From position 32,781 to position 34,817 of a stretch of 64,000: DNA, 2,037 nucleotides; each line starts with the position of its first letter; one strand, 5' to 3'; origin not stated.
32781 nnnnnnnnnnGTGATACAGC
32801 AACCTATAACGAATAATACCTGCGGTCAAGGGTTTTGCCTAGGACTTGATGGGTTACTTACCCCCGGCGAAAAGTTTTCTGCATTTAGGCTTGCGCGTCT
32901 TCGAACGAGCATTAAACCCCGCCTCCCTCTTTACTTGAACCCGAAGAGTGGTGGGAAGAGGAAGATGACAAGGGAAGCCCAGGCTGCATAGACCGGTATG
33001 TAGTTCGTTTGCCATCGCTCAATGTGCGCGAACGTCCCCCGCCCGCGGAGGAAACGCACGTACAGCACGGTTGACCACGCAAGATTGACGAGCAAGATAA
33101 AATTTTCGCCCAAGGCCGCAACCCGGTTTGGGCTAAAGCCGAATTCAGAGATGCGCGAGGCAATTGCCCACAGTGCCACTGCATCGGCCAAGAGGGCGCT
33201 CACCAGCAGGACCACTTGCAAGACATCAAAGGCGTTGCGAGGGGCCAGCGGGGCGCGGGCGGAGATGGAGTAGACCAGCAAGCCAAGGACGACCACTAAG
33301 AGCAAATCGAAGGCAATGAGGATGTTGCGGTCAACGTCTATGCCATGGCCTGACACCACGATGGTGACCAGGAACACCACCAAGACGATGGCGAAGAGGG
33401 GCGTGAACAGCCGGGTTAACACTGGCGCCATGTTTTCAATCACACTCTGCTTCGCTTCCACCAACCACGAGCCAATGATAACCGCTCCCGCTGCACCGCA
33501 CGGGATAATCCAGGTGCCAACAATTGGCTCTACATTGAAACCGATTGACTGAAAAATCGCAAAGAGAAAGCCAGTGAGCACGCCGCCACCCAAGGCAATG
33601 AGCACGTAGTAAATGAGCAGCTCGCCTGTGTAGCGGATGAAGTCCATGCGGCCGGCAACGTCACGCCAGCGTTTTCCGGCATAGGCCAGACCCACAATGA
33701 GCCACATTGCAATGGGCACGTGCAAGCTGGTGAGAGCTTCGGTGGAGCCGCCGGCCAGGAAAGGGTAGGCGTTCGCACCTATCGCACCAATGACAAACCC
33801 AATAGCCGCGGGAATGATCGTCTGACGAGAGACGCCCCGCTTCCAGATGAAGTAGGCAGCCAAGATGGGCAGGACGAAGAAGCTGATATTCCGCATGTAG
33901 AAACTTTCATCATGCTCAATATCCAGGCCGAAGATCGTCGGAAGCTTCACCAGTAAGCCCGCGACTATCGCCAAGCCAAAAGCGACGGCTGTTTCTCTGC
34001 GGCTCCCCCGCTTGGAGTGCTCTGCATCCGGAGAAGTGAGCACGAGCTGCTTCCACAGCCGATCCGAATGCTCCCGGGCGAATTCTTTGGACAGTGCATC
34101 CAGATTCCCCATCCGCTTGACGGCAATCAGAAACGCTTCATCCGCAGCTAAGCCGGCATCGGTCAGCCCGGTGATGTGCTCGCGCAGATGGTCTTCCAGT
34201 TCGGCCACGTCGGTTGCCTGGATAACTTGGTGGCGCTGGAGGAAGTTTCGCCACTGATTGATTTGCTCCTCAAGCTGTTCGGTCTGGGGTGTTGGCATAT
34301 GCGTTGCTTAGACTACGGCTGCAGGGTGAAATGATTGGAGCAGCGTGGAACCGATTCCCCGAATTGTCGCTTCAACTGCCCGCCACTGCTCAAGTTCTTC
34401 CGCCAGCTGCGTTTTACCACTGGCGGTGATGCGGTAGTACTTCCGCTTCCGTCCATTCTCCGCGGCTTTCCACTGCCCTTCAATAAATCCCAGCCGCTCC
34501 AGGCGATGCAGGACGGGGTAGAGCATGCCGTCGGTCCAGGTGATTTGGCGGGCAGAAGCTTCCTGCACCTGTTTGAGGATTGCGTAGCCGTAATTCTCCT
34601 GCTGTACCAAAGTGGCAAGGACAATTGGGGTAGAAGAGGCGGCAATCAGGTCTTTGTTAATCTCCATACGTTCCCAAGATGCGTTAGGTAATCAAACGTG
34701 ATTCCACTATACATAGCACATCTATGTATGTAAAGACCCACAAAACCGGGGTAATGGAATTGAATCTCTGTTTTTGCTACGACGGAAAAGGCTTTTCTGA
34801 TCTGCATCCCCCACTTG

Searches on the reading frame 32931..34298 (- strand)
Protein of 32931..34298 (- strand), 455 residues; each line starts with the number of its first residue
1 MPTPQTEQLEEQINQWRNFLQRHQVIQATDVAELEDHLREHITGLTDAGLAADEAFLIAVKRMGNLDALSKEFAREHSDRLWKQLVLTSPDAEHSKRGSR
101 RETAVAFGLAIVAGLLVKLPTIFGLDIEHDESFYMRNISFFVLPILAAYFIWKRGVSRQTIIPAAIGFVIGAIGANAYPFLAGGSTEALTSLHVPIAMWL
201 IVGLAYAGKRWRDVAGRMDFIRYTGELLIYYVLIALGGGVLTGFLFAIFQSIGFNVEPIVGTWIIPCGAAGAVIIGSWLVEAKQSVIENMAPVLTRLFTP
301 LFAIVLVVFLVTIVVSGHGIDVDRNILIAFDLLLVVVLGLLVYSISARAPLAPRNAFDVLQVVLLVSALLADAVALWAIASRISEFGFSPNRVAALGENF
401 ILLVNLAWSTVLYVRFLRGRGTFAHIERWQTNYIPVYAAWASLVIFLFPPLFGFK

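Call 7: search_protein_families(library=pfam, proteins=[window:32931-34298:-], max_evalue=0.01)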
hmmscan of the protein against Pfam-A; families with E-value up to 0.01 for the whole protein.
window:32931-34298:- (455 aa): 0 families

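Call 8: search_protein_families(library=ncbifam, proteins=[window:32931-34298:-], max_evalue=0.01)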
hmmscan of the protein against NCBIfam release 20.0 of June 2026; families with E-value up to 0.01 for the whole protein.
window:32931-34298:- (455 aa): 1 family
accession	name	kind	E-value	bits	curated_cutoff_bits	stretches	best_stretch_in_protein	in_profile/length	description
NF038403.1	perm_prefix_1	domain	7.8e-10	38.4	30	1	29-73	14-58/59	permease prefix domain 1-containing protein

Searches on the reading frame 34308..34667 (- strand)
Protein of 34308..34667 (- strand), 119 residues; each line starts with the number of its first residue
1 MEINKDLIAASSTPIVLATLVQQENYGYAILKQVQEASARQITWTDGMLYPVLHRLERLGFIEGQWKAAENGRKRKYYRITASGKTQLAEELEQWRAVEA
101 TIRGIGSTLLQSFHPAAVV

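Call 7: search_protein_families(library=pfam, proteins=[window:34308-34667:-], max_evalue=0.01)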
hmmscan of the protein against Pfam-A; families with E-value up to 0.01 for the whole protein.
window:34308-34667:- (119 aa): 3 families
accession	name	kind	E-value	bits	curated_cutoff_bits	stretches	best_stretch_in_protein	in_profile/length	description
PF03551.20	PadR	-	1.1e-22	80.3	27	1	16-90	1-75/75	Transcriptional regulator PadR-like family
PF13601.12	HTH_34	-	1.6e-05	25.4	27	1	28-93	17-74/80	Winged helix DNA-binding domain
PF16416.11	GUN4_N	-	0.0095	16.2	24.3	0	16-57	28-70/83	ARM-like repeat domain, GUN4-N terminal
